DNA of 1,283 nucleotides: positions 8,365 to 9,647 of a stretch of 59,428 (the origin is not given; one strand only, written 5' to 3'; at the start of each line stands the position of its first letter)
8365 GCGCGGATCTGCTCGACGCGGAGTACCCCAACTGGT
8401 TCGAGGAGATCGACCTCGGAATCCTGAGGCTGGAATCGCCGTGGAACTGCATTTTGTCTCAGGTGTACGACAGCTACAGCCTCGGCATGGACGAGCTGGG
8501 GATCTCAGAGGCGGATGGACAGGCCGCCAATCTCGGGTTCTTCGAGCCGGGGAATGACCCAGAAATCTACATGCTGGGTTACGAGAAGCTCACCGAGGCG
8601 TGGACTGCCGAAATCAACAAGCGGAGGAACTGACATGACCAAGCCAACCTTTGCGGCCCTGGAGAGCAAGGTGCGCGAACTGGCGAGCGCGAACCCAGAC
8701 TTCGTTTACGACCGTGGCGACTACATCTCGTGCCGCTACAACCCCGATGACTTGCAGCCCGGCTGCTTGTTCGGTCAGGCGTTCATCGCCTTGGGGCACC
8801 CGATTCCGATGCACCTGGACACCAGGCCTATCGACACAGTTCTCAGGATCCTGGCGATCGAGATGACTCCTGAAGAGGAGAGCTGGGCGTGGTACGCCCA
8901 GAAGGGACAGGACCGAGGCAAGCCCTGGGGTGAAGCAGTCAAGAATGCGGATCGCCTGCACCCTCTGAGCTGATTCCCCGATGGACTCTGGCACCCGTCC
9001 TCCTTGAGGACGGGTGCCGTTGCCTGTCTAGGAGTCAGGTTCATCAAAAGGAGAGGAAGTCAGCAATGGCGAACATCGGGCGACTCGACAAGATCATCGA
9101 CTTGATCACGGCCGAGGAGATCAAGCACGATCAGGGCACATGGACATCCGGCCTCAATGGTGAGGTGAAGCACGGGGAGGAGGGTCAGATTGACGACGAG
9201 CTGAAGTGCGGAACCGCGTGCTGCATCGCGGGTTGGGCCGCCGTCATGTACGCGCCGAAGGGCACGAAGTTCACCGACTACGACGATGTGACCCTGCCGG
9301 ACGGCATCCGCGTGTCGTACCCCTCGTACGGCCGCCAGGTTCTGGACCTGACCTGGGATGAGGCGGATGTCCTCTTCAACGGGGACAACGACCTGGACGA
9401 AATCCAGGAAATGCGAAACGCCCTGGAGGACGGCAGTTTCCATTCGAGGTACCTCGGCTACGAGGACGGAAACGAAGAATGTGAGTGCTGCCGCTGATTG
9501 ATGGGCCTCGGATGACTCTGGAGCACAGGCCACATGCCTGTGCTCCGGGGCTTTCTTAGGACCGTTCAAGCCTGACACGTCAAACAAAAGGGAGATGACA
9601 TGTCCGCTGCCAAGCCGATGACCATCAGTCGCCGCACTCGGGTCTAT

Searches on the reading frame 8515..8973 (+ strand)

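Call 78: search_protein_families(library=phrogs, proteins=[window:8515-8973:+], max_evalue=0.001)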
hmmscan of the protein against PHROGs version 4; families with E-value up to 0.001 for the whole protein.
window:8515-8973:+ (152 aa): 1 family
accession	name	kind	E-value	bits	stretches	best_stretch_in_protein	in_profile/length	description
phrog_572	-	unknown function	4.7e-23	82.6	1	41-148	2-122/127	-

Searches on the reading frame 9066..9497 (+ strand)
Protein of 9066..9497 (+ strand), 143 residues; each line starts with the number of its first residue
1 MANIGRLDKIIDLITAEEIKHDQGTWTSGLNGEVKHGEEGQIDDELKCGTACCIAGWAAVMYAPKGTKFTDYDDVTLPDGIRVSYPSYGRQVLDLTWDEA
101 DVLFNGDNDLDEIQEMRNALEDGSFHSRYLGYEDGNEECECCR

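Call 78: search_protein_families(library=phrogs, proteins=[window:9066-9497:+], max_evalue=0.001)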
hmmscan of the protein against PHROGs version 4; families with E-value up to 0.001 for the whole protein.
window:9066-9497:+ (143 aa): 2 families
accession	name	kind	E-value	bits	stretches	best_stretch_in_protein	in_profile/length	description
phrog_889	-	unknown function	1.2e-19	71.4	1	7-119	20-140/162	-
phrog_30739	-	unknown function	1.3e-06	29.5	1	3-70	5-57/163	-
